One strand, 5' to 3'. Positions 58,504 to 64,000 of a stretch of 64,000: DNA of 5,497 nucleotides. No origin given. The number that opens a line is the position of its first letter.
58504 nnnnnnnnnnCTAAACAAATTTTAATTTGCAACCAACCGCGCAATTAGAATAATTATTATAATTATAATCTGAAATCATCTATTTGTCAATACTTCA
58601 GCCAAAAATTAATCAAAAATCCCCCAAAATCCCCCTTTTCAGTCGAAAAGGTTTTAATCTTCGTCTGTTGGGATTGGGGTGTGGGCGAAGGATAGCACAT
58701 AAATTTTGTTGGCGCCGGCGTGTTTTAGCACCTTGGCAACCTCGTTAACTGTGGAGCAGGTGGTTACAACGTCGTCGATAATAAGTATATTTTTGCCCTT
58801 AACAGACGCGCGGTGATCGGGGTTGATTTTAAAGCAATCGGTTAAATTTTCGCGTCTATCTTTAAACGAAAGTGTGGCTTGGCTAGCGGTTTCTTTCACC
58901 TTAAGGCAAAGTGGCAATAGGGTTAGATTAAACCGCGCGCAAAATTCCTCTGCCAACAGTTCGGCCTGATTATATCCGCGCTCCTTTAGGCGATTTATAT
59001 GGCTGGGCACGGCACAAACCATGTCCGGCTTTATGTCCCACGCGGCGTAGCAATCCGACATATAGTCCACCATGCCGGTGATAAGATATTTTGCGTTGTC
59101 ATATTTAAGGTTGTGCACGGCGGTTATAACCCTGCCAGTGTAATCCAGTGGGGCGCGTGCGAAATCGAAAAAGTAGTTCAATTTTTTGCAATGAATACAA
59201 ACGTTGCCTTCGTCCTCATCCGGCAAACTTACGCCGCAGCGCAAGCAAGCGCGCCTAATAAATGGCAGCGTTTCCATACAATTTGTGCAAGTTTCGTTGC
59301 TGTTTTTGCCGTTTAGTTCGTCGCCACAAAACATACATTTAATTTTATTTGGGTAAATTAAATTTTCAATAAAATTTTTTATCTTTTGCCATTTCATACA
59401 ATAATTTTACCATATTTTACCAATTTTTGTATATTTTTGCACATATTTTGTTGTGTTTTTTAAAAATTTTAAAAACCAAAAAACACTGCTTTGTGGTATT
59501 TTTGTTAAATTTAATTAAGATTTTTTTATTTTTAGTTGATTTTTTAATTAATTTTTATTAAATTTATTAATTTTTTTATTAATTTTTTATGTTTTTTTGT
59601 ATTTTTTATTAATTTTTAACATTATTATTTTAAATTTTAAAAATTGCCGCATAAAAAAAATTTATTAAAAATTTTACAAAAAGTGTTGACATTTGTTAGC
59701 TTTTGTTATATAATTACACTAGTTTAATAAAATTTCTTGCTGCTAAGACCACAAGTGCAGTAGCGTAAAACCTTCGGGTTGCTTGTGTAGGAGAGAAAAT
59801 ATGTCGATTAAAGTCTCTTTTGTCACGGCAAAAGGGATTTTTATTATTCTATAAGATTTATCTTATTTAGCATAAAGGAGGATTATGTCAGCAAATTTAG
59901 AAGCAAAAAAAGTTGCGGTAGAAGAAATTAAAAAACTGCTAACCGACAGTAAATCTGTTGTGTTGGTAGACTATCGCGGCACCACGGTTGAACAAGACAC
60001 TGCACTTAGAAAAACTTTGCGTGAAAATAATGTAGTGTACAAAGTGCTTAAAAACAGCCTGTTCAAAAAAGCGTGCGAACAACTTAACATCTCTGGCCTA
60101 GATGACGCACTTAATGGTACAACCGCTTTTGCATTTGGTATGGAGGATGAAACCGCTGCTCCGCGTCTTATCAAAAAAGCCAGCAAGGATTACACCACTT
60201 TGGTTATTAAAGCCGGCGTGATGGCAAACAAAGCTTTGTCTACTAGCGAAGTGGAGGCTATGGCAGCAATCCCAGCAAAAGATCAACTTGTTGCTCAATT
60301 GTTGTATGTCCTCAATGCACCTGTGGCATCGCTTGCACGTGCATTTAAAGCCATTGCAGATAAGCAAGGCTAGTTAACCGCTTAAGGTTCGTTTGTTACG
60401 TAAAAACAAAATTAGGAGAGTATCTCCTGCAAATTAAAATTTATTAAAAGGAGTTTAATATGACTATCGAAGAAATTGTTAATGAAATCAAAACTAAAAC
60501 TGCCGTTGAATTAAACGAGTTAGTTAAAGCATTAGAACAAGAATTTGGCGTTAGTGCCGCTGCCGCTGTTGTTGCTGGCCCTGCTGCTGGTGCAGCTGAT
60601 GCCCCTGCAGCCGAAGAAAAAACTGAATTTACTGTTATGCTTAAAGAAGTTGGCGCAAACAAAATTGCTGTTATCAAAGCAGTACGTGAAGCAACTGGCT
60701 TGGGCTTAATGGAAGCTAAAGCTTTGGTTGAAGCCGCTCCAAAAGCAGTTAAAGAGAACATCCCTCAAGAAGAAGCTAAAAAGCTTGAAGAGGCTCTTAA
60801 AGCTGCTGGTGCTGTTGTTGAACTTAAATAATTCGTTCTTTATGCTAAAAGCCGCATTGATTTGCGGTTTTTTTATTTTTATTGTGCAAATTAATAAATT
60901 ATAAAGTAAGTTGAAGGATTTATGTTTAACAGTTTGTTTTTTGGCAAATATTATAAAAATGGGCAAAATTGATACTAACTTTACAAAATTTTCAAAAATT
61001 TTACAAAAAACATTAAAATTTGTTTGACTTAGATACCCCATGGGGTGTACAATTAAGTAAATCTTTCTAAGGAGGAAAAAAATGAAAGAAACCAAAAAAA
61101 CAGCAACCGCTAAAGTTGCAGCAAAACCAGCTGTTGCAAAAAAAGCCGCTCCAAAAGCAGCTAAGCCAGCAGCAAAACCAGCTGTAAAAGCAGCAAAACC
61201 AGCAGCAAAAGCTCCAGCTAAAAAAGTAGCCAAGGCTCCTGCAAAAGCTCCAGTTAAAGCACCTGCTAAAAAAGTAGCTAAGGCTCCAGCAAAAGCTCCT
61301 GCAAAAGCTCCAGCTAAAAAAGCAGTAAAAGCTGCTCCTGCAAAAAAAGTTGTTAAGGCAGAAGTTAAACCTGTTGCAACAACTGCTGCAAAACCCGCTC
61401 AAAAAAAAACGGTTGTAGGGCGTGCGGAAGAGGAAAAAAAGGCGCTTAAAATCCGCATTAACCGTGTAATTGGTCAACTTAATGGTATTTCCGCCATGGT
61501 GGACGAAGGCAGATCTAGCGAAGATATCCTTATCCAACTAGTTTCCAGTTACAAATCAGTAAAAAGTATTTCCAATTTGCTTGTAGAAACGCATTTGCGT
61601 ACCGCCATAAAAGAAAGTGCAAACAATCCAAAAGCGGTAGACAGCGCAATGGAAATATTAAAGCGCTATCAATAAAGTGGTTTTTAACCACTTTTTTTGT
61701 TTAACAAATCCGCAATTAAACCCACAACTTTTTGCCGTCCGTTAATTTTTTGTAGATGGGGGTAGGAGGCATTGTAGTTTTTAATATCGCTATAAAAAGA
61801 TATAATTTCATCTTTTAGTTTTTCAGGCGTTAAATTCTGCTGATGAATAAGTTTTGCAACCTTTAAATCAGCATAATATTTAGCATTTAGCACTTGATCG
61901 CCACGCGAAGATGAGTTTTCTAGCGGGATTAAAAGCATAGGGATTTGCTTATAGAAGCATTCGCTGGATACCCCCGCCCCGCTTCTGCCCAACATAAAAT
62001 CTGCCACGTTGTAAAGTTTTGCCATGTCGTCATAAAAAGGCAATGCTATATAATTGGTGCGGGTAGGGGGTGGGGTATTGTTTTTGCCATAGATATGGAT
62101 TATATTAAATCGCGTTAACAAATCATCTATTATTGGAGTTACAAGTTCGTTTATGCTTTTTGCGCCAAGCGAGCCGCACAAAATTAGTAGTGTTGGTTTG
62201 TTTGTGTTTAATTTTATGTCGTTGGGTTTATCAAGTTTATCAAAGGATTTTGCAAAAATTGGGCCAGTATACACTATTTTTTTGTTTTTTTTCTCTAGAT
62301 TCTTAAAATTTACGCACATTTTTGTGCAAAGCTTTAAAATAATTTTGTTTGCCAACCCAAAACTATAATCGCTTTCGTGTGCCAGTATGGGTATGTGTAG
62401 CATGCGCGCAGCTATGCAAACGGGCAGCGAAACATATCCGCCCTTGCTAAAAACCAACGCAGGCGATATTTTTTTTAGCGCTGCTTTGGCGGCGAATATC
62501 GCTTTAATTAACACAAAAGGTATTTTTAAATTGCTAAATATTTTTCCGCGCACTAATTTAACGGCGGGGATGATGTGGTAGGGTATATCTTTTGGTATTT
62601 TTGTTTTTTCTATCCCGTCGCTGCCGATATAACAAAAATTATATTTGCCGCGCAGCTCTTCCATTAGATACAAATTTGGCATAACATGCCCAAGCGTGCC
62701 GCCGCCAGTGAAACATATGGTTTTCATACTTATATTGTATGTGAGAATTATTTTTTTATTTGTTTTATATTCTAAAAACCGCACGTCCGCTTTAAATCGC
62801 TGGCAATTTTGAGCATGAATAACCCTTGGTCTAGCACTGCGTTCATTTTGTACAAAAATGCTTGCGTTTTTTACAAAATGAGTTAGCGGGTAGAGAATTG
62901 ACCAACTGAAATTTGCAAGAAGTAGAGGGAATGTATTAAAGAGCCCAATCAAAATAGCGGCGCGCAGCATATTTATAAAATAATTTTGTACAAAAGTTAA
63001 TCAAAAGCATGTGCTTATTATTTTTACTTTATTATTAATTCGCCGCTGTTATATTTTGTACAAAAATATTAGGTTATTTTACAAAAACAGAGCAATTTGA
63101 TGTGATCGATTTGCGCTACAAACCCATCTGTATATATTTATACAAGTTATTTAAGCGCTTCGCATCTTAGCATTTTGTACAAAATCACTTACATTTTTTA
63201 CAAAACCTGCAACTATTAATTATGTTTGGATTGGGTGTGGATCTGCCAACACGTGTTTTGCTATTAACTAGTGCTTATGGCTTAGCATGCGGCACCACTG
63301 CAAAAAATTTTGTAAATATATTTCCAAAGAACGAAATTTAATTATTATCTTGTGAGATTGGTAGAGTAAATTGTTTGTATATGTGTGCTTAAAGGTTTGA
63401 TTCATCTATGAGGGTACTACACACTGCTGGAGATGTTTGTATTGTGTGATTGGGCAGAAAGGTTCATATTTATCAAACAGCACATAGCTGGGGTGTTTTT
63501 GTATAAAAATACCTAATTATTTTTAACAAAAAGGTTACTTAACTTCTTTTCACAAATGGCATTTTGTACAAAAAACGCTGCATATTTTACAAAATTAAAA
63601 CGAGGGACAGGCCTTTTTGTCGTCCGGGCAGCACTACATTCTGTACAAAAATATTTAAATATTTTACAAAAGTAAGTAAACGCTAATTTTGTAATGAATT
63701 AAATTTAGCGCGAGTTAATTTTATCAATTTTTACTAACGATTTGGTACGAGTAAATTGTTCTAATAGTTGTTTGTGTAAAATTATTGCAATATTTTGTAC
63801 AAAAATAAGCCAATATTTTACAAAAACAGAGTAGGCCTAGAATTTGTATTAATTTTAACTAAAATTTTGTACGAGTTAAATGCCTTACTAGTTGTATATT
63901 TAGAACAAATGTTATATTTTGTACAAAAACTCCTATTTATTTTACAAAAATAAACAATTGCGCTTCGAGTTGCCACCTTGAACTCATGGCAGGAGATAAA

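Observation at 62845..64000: ORF-free >1.1-kb array of a bipartite direct-repeat motif with fixed 21-bp internal phasing, running off the window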

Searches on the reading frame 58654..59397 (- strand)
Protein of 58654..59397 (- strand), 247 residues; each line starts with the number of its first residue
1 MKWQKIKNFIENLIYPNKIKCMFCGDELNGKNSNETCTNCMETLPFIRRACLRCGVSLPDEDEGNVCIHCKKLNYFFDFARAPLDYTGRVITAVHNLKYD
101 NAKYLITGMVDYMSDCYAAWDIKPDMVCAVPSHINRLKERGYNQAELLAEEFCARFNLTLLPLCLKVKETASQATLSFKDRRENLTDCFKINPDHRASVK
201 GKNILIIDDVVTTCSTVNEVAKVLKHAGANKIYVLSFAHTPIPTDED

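Call 22: search_protein_families(library=pfam, proteins=[window:58654-59397:-])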
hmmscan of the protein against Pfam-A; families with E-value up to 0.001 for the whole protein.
window:58654-59397:- (247 aa): 3 families
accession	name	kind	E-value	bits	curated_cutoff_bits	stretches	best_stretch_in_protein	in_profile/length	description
PF18912.6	DZR_2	-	4e-08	33.4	27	1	12-70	3-55/56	Double zinc ribbon domain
PF00156.33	Pribosyltran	-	3.9e-07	30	26.3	1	194-235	80-121/158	Phosphoribosyl transferase domain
PF14572.12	Pribosyl_synth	-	0.00011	22.6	27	1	198-236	80-118/184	Phosphoribosyl synthetase-associated domain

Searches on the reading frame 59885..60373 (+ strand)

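Call 22: search_protein_families(library=pfam, proteins=[window:59885-60373:+])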
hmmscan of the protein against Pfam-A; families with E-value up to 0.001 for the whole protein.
window:59885-60373:+ (162 aa): 1 family
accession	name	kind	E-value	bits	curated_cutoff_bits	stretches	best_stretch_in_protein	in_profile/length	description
PF00466.25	Ribosomal_L10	-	1.4e-25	89.7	22.8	1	4-99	2-98/100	Ribosomal protein L10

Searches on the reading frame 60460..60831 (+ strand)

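Call 22: search_protein_families(library=pfam, proteins=[window:60460-60831:+])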
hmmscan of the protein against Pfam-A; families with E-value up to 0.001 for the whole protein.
window:60460-60831:+ (123 aa): 2 families
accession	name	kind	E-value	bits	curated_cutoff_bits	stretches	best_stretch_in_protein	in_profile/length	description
PF00542.24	Ribosomal_L12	-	3.2e-27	95.1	25.9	1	57-123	1-67/67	Ribosomal protein L7/L12 C-terminal domain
PF16320.10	Ribosomal_L12_N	-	9.2e-16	57.7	25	1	2-48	1-46/48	Ribosomal protein L7/L12 dimerisation domain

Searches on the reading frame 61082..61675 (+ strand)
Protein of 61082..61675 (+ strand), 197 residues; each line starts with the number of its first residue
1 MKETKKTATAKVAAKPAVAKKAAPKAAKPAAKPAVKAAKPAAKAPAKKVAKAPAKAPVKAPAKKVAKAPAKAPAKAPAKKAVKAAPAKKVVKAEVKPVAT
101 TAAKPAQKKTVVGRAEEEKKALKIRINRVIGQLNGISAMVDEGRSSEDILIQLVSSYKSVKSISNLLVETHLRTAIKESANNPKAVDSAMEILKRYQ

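Call 18: find_encoding_contigs(protein=window:61082-61675:+, flank=10000, max_places=6)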
Protein window:61082-61675:+ (197 aa): 3 contigs read that carry it; 3 places shown.
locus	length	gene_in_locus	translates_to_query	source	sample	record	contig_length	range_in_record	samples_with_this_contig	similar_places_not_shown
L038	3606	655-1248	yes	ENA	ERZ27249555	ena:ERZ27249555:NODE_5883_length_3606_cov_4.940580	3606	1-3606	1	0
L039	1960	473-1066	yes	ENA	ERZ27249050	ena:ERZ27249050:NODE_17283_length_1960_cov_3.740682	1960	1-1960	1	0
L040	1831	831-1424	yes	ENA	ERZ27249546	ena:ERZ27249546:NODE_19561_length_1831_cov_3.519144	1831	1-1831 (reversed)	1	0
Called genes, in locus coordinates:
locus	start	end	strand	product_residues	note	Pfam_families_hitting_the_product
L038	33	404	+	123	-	PF16320:Ribosomal_L12_N, PF00542:Ribosomal_L12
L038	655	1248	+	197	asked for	-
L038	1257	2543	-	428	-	PF03033:Glyco_transf_28, PF04101:Glyco_tran_28_C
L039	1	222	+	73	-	?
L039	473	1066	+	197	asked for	-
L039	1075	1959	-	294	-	?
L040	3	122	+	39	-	?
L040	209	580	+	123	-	PF16320:Ribosomal_L12_N, PF00542:Ribosomal_L12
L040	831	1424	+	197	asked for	-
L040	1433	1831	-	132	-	?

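Call 22: search_protein_families(library=pfam, proteins=[window:61082-61675:+])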
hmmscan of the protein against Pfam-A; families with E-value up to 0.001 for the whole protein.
window:61082-61675:+ (197 aa): 1 family
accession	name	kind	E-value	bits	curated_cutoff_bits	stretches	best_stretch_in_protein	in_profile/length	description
PF02583.22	Trns_repr_metal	-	3.6e-17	63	22.8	1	118-195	1-78/78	Metal-sensitive transcriptional repressor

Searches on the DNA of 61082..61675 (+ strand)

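Call 43: search_rna_families(source=L038, start=2200, end=3606, threshold=evalue, max_evalue=10)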
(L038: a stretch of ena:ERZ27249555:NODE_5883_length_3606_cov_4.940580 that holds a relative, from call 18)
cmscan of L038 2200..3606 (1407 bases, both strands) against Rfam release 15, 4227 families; matches with E-value up to 10: 8.
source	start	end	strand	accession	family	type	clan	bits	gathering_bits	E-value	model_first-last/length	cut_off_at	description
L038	3381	3428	+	RF04349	Plastid-rps18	Cis-reg;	-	21.4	60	4.5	1-57/57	no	Plastid-rps18 3UTR RNA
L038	3064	3152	+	RF04184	BTnc060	Gene; sRNA;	-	19.6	228.9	2.9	17-112/213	no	Bacteroides sRNA BTnc060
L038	3334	3407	-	RF00906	MIR1120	Gene; miRNA;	-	18.9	86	1.4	1-87/87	no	MIR1120/MIR1122 microRNA precursor family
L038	3056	3111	-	RF02368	Yfr21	Gene; sRNA;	-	17.6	100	7.1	1-205/205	no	Cyanobacterial functional RNA 21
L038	3054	3124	-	RF02822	Srn266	Gene; sRNA;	-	17.1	63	9.7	1-112/112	no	Streptococcus RNA 266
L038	3343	3401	+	RF03323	mir-3613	Gene; miRNA;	-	16.8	91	3.1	1-86/86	no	mir-3613 microRNA precursor family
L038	2273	2339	-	RF01675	CrcZ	Gene; sRNA;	-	10.6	95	3.7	1-398/398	no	Pseudomonas sRNA CrcZ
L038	2576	2632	-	RF01675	CrcZ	Gene; sRNA;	-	9.4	95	8.4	1-398/398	no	Pseudomonas sRNA CrcZ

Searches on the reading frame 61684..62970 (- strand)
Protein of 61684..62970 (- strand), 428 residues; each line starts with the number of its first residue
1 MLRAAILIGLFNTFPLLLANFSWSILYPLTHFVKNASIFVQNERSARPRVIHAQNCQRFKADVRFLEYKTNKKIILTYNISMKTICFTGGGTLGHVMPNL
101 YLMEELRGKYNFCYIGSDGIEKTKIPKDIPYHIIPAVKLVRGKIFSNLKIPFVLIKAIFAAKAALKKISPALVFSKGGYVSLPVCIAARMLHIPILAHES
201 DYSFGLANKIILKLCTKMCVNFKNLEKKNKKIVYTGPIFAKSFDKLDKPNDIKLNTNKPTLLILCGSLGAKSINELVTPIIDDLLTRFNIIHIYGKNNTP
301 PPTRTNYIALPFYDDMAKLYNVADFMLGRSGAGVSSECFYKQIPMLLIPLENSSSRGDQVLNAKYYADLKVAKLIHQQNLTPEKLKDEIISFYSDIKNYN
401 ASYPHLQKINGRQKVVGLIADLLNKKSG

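Call 10: find_encoding_contigs(protein=window:61684-62727:-, flank=10000, max_places=6)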
Protein window:61684-62727:- (347 aa): no gene with exactly this product is on record in the collection.

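Call 19: find_encoding_contigs(protein=window:61684-62970:-, flank=10000, max_places=10)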
Protein window:61684-62970:- (428 aa): 1 contig read that carries it; 1 place shown.
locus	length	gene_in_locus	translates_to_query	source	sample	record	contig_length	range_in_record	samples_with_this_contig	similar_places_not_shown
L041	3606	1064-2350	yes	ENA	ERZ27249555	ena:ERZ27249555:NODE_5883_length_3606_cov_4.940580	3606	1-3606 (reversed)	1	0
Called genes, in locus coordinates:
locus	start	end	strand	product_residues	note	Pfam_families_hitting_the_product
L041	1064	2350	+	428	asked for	PF03033:Glyco_transf_28, PF04101:Glyco_tran_28_C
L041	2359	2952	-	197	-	-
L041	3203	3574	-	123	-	PF16320:Ribosomal_L12_N, PF00542:Ribosomal_L12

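Call 22: search_protein_families(library=pfam, proteins=[window:61684-62727:-])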
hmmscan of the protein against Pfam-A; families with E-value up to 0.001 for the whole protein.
window:61684-62727:- (347 aa): 2 families
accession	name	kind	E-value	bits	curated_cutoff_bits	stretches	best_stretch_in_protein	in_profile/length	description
PF03033.26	Glyco_transf_28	-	3.8e-26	92.2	26.2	1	4-137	1-137/139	Glycosyltransferase family 28 N-terminal domain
PF04101.22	Glyco_tran_28_C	-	9.5e-25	88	22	1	179-318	1-147/166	Glycosyltransferase family 28 C-terminal domain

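Call 32: find_homologous_proteins(query=window:61684-62727:-, max_evalue=1e-30)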
Query window:61684-62727:- (347 aa): 2250 proteins with E <= 1e-30 among 5609 candidates; the best 120 are listed.
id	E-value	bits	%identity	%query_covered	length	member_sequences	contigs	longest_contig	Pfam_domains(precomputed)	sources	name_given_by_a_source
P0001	1.2e-228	776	100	100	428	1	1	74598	PF04101.23,PF03033.27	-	-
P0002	1.1e-173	595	76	100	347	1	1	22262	PF04101.23,PF03033.27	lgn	-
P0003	3.9e-154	531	70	98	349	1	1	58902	PF04101.23,PF03033.27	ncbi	-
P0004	2.7e-136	472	61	100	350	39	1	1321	PF08660.18,PF04101.23,PF03033.27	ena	-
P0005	1.5e-135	470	64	97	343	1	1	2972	PF04101.23,PF03033.27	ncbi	-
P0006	7.4e-134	464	63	97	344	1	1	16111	PF04101.23,PF03033.27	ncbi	-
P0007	2.8e-133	462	63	97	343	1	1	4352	PF04101.23,PF03033.27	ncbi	-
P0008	4.2e-133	462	61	98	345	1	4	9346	PF04101.23,PF03033.27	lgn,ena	-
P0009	2.8e-132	459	61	100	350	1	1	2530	PF04101.23,PF02350.26,PF03033.27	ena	-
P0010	1.3e-131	457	62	97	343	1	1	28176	PF04101.23,PF03033.27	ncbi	-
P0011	2.2e-131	456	60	95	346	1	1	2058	PF08660.18,PF04101.23,PF02350.26,PF03033.27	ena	-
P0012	3.7e-131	455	60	99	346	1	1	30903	PF04101.23,PF02350.26,PF03033.27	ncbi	-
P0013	1.1e-130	454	61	97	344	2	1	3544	PF04101.23,PF02350.26,PF03033.27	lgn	-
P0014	1.1e-130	454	60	97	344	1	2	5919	PF08660.18,PF13528.13,PF04101.23,PF03033.27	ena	-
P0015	2.3e-130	453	60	97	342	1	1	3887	PF08660.18,PF04101.23,PF02350.26,PF03033.27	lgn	-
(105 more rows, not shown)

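Call 33: find_encoding_contigs(protein=P0002, flank=10000, max_places=3)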
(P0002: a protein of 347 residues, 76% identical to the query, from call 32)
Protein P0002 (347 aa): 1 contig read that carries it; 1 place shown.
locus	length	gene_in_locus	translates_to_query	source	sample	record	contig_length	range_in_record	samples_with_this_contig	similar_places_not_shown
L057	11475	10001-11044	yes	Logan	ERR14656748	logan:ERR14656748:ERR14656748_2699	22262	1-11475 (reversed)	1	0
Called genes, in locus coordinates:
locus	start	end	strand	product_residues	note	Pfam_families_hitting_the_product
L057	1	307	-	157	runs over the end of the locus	-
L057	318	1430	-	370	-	PF01555:N6_N4_Mtase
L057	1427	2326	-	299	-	PF01555:N6_N4_Mtase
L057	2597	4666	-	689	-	PF02463:SMC_N (weak), PF00664:ABC_membrane, PF00005:ABC_tran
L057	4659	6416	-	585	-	PF00664:ABC_membrane, PF00005:ABC_tran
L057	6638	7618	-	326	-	PF13280:WYL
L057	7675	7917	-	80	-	-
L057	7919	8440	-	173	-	PF17866:AAA_lid_6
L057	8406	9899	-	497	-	PF00004:AAA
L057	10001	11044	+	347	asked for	PF03033:Glyco_transf_28, PF04101:Glyco_tran_28_C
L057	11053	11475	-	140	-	?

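Call 34: find_encoding_contigs(protein=P0003, flank=10000, max_places=3)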
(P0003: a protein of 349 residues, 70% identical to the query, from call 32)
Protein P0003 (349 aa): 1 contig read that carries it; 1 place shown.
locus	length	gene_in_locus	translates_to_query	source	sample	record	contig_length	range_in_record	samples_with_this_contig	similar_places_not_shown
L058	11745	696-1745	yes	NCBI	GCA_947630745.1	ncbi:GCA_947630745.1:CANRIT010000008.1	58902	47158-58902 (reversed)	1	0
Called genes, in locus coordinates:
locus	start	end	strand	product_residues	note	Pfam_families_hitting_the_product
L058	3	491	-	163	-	?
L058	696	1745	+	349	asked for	PF03033:Glyco_transf_28, PF04101:Glyco_tran_28_C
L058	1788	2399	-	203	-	-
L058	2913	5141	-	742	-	PF00884:Sulfatase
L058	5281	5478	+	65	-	PF08984:DUF1858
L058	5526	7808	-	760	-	PF02178:AT_hook (faint)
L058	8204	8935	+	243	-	PF04298:Zn_peptidase_2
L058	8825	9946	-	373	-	PF01168:Ala_racemase_N, PF00842:Ala_racemase_C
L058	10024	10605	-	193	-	PF02677:QueH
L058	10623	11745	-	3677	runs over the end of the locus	-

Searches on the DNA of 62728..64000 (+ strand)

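Call 41: search_dna_similar(query=window:62728-64000:+, collection=plasmids, mode=distant, max_rows=10)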
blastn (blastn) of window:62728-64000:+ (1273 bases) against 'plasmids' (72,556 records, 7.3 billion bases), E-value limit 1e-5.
No match.

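Call 42: search_dna_similar(query=window:62728-64000:+, collection=phages, mode=distant, max_rows=10)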
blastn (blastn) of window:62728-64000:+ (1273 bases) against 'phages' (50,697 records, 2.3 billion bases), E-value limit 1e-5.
No match.
